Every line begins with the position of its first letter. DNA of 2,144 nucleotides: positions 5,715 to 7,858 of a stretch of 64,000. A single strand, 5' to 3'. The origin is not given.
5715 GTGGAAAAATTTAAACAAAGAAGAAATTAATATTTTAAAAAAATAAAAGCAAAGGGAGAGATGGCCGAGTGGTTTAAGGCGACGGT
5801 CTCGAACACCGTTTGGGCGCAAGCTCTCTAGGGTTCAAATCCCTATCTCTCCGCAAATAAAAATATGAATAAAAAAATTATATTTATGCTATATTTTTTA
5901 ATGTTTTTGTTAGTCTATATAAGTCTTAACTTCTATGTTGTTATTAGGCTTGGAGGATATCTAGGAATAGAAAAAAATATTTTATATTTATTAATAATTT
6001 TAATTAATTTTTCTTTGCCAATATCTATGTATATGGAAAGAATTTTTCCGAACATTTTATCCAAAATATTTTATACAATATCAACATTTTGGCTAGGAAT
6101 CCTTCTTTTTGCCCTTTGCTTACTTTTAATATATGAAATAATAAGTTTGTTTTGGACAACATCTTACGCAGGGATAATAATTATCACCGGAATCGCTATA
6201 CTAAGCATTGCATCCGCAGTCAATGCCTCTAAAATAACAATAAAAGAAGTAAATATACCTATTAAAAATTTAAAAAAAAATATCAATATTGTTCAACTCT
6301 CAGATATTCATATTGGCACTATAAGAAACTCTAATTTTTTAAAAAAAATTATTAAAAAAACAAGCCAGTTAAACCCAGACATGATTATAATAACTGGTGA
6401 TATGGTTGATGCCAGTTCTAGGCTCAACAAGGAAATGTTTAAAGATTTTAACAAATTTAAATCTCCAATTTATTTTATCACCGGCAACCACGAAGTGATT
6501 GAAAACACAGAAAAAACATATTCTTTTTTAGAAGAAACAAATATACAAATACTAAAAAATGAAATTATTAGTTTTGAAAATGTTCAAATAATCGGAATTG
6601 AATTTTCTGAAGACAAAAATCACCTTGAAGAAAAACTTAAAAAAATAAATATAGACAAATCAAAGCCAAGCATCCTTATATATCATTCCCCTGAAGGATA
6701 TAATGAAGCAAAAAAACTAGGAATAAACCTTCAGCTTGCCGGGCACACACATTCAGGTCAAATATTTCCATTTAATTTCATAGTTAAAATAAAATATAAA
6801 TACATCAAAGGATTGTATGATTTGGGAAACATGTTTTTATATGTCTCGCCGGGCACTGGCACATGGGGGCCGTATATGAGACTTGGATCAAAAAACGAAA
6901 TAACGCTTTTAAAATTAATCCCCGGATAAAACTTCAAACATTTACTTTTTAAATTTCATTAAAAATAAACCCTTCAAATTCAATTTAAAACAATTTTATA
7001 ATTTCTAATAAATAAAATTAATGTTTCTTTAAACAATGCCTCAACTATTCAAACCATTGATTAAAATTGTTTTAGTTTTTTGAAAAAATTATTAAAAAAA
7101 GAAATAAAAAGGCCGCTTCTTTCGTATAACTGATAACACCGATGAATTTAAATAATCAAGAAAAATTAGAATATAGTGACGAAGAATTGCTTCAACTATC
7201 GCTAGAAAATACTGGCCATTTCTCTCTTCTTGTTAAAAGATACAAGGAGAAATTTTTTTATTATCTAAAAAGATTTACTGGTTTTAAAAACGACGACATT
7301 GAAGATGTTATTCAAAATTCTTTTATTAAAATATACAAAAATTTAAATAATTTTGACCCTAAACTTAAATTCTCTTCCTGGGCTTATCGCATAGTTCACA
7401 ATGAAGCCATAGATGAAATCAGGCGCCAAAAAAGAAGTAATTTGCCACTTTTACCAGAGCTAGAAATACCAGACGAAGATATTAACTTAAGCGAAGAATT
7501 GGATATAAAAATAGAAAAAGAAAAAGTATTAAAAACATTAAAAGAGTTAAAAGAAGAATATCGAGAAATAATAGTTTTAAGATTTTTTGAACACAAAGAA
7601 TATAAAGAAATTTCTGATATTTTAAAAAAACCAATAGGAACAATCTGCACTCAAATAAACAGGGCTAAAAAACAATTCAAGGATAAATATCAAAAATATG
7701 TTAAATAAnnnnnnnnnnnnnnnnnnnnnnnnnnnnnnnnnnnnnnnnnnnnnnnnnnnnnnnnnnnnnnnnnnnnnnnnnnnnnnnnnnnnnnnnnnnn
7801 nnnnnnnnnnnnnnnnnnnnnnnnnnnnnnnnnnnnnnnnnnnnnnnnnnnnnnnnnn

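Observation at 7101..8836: ECF sigma / membrane anti-sigma-like / secreted Cys-rich peptide module sharing an identical promoter motif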

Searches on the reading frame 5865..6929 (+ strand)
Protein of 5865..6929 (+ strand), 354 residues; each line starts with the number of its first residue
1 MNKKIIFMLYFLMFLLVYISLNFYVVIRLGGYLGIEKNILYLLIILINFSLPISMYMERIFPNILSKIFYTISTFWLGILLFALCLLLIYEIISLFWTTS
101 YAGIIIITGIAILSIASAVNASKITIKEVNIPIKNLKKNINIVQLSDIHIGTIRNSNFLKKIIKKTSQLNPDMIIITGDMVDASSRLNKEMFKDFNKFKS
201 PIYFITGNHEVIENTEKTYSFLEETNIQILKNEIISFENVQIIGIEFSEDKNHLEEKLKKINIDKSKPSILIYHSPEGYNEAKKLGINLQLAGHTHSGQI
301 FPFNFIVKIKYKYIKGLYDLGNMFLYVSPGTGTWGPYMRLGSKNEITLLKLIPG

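Call 5: search_protein_families(library=pfam, proteins=[window:5865-6929:+], max_evalue=0.1)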
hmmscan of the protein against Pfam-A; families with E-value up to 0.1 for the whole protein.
window:5865-6929:+ (354 aa): 4 families
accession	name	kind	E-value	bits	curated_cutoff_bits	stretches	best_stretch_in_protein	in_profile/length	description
PF00149.33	Metallophos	-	2.6e-16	61.1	21.5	1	141-297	2-190/191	Calcineurin-like phosphoesterase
PF12850.12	Metallophos_2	-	1.4e-08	35.4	27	1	141-300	2-121/154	Calcineurin-like phosphoesterase superfamily domain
PF14582.11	Metallophos_3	-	0.0053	16.6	28.2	1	155-229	17-92/259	Metallophosphoesterase, calcineurin superfamily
PF05582.17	Peptidase_U57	-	0.025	14.3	25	1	152-208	133-186/280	YabG peptidase U57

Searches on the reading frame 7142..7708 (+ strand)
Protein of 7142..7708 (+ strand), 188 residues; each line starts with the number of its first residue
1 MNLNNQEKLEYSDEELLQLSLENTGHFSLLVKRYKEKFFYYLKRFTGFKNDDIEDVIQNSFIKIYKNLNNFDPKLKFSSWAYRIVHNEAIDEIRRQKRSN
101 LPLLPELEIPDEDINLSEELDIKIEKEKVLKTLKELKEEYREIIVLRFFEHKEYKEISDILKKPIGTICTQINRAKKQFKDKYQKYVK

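Call 5: search_protein_families(library=pfam, proteins=[window:7142-7708:+], max_evalue=0.1)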
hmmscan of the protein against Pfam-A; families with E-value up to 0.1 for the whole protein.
window:7142-7708:+ (188 aa): 4 families
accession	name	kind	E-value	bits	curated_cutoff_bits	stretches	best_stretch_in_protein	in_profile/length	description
PF04542.20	Sigma70_r2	-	3.2e-17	62.5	24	1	30-98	1-70/71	Sigma-70 region 2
PF08281.18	Sigma70_r4_2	-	3.1e-12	46.4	25.7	1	127-178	2-53/54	Sigma-70, region 4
PF04545.22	Sigma70_r4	-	2.6e-08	33.7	24.1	1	133-176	2-45/50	Sigma-70, region 4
PF25787.1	HTH_SB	-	0.00093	19.4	43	1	134-177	5-48/53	Sleeping Beauty transposase HTH domain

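Call 17: search_protein_families(library=ncbifam, proteins=[window:7142-7708:+], max_evalue=0.1)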
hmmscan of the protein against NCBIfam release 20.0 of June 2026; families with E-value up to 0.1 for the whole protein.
window:7142-7708:+ (188 aa): 104 families (the best 25 are shown)
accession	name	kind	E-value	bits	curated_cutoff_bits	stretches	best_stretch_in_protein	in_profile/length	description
TIGR02937.1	sigma70-ECF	superfamily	8.7e-30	103.5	42.9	1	29-182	5-164/165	sigma-70 family RNA polymerase sigma factor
NF007223.0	PRK09641.1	equivalog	1.2e-26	93.8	209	1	23-184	16-185/187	RNA polymerase sigma factor SigW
NF009171.0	PRK12518.1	equivalog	1.8e-24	86.6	208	1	6-184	7-185/191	RNA polymerase sigma factor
TIGR02948.1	SigW_bacill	equivalog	2.3e-24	86.5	243.1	1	26-182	19-183/187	RNA polymerase sigma factor SigW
NF007222.0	PRK09640.1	equivalog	2.7e-23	82.5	194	1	5-185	10-184/188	RNA polymerase sigma factor SigX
NF009166.1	PRK12513.1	equivalog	5.1e-23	81.8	206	1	10-183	6-186/193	RNA polymerase sigma factor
NF058625.1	sigma_PG0214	equivalog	1.1e-22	80.6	130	1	26-185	5-163/170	GFO_1088 family ECF-type sigma factor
TIGR02954.1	Sig70_famx3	hypoth_equivalog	1.6e-22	80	188.5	1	23-183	14-167/170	RNA polymerase sigma-70 factor, TIGR02954 family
TIGR02985.1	Sig70_bacteroi1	subfamily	1.8e-22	80.3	126.4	1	26-181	2-160/162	RNA polymerase sigma-70 factor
TIGR02950.1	SigM_subfam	subfamily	4e-22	78.8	147.95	1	30-183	5-158/159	RNA polymerase sigma factor, SigM family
TIGR02939.1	RpoE_Sigma70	equivalog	2.5e-21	76.6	236.15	1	23-180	18-183/190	RNA polymerase sigma factor RpoE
NF010500.0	PRK13919.1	subfamily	8.3e-21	75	226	1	11-182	8-182/186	putative RNA polymerase sigma E protein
NF008888.0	PRK11922.1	equivalog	1.8e-20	73.6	204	1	5-186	9-199/231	RNA polymerase sigma factor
NF009174.0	PRK12522.1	equivalog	2.6e-20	73.1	217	1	29-187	7-171/175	RNA polymerase sigma factor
TIGR02947.1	SigH_actino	hypoth_equivalog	5e-20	72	251.55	1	51-185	36-181/193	RNA polymerase sigma-70 factor, TIGR02947 family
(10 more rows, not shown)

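Call 18: search_solved_structures(query=window:7142-7705:+, max_evalue=0.001)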
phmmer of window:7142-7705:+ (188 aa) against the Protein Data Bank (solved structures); distinct sequences matched with E-value up to 0.001: 23.
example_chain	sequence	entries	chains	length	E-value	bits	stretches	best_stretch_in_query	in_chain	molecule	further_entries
5wuq_A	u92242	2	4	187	1.5e-19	73.5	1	23-180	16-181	ECF RNA polymerase sigma factor SigW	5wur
1or7_A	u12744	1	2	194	5.7e-17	65.1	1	24-187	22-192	RNA polymerase sigma-E factor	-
6jbq_F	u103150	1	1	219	9.1e-17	64.4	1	24-187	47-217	ECF RNA polymerase sigma-E factor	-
6in7_B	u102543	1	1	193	3.1e-16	62.7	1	22-180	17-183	RNA polymerase sigma-H factor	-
8z6g_B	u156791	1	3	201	3.5e-16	62.5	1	22-180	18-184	RNA polymerase sigma factor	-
9m9d_F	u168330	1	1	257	3.1e-14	56.2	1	29-182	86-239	ECF RNA polymerase sigma factor SigE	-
9m9e_F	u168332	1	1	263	3.3e-14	56.1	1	29-182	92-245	ECF RNA polymerase sigma factor SigE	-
9m98_F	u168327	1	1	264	3.3e-14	56.1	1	29-182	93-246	ECF RNA polymerase sigma factor SigE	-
6jcy_F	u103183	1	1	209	5.3e-14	55.4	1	51-180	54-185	ECF RNA polymerase sigma factor SigH,ECF RNA polymerase sigma factor SigE,ECF RNA polymera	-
5zx2_F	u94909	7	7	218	2.9e-11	46.5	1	51-180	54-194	ECF RNA polymerase sigma factor SigH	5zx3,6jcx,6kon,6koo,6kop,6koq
5or5_A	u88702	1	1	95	3.6e-11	46.2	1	23-96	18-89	ECF RNA polymerase sigma-E factor,ECF RNA polymerase sigma factor SigW,ECF RNA polymerase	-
4cxf_A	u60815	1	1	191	4.2e-09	39.4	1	23-178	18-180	RNA POLYMERASE SIGMA FACTOR CNRH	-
2mao_A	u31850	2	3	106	1.2e-08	37.9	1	23-105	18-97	RNA polymerase sigma factor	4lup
2map_A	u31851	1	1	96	2.2e-08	37.1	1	23-96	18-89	RNA polymerase sigma factor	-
7qh5_A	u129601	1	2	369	4.6e-07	32.8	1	27-96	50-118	RNA polymerase sigma factor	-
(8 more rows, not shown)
